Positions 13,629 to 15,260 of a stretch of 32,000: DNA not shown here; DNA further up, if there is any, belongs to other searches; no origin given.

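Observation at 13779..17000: Two-gene cassette next to tRNA-Leu: cytoplasmic wHTH-subtilase plus DUF900-like alpha/beta hydrolase, a candidate undescribed conflict/defence module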

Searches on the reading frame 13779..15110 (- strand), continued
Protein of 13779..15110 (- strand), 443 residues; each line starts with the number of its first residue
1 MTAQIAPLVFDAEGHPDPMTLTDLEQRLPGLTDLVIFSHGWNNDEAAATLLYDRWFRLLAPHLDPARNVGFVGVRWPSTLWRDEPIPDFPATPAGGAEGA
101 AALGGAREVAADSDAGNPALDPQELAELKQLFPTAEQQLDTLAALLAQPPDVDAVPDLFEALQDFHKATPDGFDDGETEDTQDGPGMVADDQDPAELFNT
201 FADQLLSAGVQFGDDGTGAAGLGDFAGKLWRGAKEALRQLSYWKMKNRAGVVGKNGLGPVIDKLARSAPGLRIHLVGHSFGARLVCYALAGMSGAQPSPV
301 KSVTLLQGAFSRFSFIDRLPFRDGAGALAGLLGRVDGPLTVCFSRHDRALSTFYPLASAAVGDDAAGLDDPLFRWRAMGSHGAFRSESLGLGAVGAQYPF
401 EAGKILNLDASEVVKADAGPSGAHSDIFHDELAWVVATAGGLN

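Call 69: search_protein_families(library=pfam, proteins=[L007:3957-6884:+, L001:6039-8273:-, L018:2-1234:+, L008:6562-8900:+, L128:2373-5909:+, L162:2199-5999:+, L120:3837-5972:+, L116:7548-9827:+, L089:7421-10057:+], max_evalue=0.001)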
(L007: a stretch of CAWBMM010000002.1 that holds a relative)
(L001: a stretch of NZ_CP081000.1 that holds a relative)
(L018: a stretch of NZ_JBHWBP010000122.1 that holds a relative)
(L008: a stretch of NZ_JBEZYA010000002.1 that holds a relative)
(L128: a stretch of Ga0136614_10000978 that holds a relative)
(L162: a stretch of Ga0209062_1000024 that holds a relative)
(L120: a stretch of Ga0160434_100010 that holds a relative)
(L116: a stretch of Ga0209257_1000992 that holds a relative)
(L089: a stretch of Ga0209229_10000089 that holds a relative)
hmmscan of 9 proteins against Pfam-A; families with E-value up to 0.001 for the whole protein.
L007:3957-6884:+ (975 aa): 1 family
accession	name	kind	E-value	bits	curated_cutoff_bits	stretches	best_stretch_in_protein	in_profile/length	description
PF03098.20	An_peroxidase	-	1.9e-104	350.6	25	1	449-957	2-523/530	Animal haem peroxidase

L001:6039-8273:- (744 aa): 1 family
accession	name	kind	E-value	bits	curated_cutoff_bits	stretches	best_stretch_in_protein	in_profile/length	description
PF03098.20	An_peroxidase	-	3.3e-105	353.1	25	1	211-719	2-522/530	Animal haem peroxidase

L018:2-1234:+ (411 aa): 4 families
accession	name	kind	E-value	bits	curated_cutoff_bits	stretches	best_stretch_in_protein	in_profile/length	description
PF03764.24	EFG_IV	-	2.5e-36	124.5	24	1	46-168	1-121/121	Elongation factor G, domain IV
PF00679.30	EFG_C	-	1.2e-27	96.2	27.9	1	170-255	1-87/89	Elongation factor G C-terminus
PF14492.12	EFG_III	-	2.9e-15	56.5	27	1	1-44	31-74/75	Elongation Factor G, domain III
PF16658.11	RF3_C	-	0.00011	22.4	40.1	1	12-56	47-91/132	Class II release factor RF3, C-terminal domain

L008:6562-8900:+ (779 aa): 0 families

L128:2373-5909:+ (1178 aa): 2 families
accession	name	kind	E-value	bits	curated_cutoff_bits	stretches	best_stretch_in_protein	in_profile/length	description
PF12770.12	CHAT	-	1.4e-14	54.7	24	1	59-336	3-262/289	CHAT domain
PF13646.12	HEAT_2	-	4.4e-06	27.3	27.7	0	930-1015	6-78/88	HEAT repeats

L162:2199-5999:+ (1266 aa): 2 families
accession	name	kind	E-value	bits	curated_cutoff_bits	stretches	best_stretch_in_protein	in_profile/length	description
PF12770.12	CHAT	-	8.2e-17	62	24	1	142-432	8-270/289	CHAT domain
PF13646.12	HEAT_2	-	1.4e-05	25.7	27.7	0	1148-1217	7-77/88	HEAT repeats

L120:3837-5972:+ (711 aa): 1 family
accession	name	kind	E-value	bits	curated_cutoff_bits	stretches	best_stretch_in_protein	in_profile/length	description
PF01364.23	Peptidase_C25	-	7.8e-05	22.5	23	1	393-708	118-373/374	Peptidase family C25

L116:7548-9827:+ (759 aa): 0 families

L089:7421-10057:+ (879 aa): 4 families
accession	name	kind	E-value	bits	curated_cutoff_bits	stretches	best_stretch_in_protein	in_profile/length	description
PF20703.3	nSTAND1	-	8.5e-110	368.4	27.1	1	451-814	1-377/379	Novel STAND NTPase 1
PF12770.12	CHAT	-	2.2e-20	73.7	24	1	57-337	2-270/289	CHAT domain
PF25201.1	nSTAND6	-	9.6e-06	26.1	27.7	1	467-501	2-36/148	Novel STAND NTPase 6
PF20720.3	nSTAND3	-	0.00012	22.3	27.2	1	474-603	8-131/155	Novel STAND NTPase 3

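Call 77: search_protein_families(library=ncbifam, proteins=[L001:6039-8273:-, L082:3162-4937:+, L083:6683-8122:+, L084:5323-6645:+], max_evalue=0.01)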
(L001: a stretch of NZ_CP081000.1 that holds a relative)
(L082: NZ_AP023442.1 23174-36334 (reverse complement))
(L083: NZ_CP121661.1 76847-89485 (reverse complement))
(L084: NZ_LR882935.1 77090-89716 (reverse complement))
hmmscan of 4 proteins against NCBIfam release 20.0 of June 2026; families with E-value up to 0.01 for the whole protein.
L001:6039-8273:- (744 aa): 0 families

L082:3162-4937:+ (591 aa): 0 families

L083:6683-8122:+ (479 aa): 0 families

L084:5323-6645:+ (440 aa): 0 families

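Call 83: search_protein_families(library=padloc, proteins=[L084:5323-6645:+, L084:6743-9280:+, L083:5341-6669:+, L083:6683-8122:+, L082:7216-8865:+, L087:8143-9501:+, L112:5266-9219:+, L162:6001-8883:+, L086:3601-5277:+, L086:5287-6615:+], max_evalue=0.01)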
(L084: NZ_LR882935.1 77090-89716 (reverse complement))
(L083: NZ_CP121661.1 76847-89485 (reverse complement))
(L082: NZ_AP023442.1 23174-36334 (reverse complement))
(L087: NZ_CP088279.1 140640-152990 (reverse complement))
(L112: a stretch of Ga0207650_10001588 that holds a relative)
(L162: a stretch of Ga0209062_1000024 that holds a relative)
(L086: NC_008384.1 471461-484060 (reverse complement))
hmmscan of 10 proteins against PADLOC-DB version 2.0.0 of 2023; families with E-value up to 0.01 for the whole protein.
L084:5323-6645:+ (440 aa): 0 families

L084:6743-9280:+ (845 aa): 3 families
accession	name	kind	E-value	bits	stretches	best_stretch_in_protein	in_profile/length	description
PDLC04140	mad8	-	6.3e-07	27.2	1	469-683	13-210/314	mads_8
PDLC02016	SAVED_CHAT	-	1.1e-05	22.6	1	191-316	129-247/498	-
PDLC04135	mad3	-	0.0005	17.7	1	483-511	22-50/374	mads_3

L083:5341-6669:+ (442 aa): 0 families

L083:6683-8122:+ (479 aa): 0 families

L082:7216-8865:+ (549 aa): 0 families

L087:8143-9501:+ (452 aa): 0 families

L112:5266-9219:+ (1317 aa): 0 families

L162:6001-8883:+ (960 aa): 0 families

L086:3601-5277:+ (558 aa): 8 families
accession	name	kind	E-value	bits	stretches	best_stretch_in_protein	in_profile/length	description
PDLC03014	subtilase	-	1.5e-52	177.4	1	184-548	149-388/391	-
PDLC02197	IetS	-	4.8e-16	56.2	1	322-534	320-535/749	-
PDLC02200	IetS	-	1.5e-11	41.2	1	322-512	331-529/780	-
PDLC02201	IetS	-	2.2e-07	27.5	1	322-512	315-503/781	-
PDLC02199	IetS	-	3.5e-05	20.2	1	421-511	484-578/826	-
PDLC04233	IetS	-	9.3e-05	18.7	1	361-510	418-596/855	-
PDLC02202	IetS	-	0.00011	18.6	1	324-515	361-538/780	-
PDLC02198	IetS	-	0.00044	16.3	0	452-508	469-541/795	-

L086:5287-6615:+ (442 aa): 0 families

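Call 109: search_protein_representatives(alignment_id=A2)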
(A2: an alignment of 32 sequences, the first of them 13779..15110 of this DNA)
Query: 32 sequences, 445 profile positions. Proteins with E-value up to 0.001 (for the whole library): 2812; up to 1e-10: 1644; up to 1e-30: 761. The best 150 are listed.
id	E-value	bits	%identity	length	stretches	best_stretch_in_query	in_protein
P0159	6.2e-226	766.7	-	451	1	1-444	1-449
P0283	2.8e-159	547.0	-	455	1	4-444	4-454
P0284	3.1e-156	537.0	-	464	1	2-443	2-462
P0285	4.4e-146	503.5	-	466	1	1-443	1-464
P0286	2.1e-134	465.0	-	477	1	9-443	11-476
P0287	4.7e-133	460.6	-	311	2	12-213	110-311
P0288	2.1e-122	425.5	-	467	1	9-444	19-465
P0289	4.5e-122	424.4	-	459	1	9-443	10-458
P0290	2.2e-121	422.1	-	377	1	1-348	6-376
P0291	1.6e-116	406.1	-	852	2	3-299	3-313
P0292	3.7e-116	404.9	-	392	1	70-443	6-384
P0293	1.5e-113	396.3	-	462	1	1-443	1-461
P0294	4.4e-113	394.7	-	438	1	9-444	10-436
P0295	2.0e-110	386.0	-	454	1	1-443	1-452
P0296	2.7e-110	385.6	-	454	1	10-443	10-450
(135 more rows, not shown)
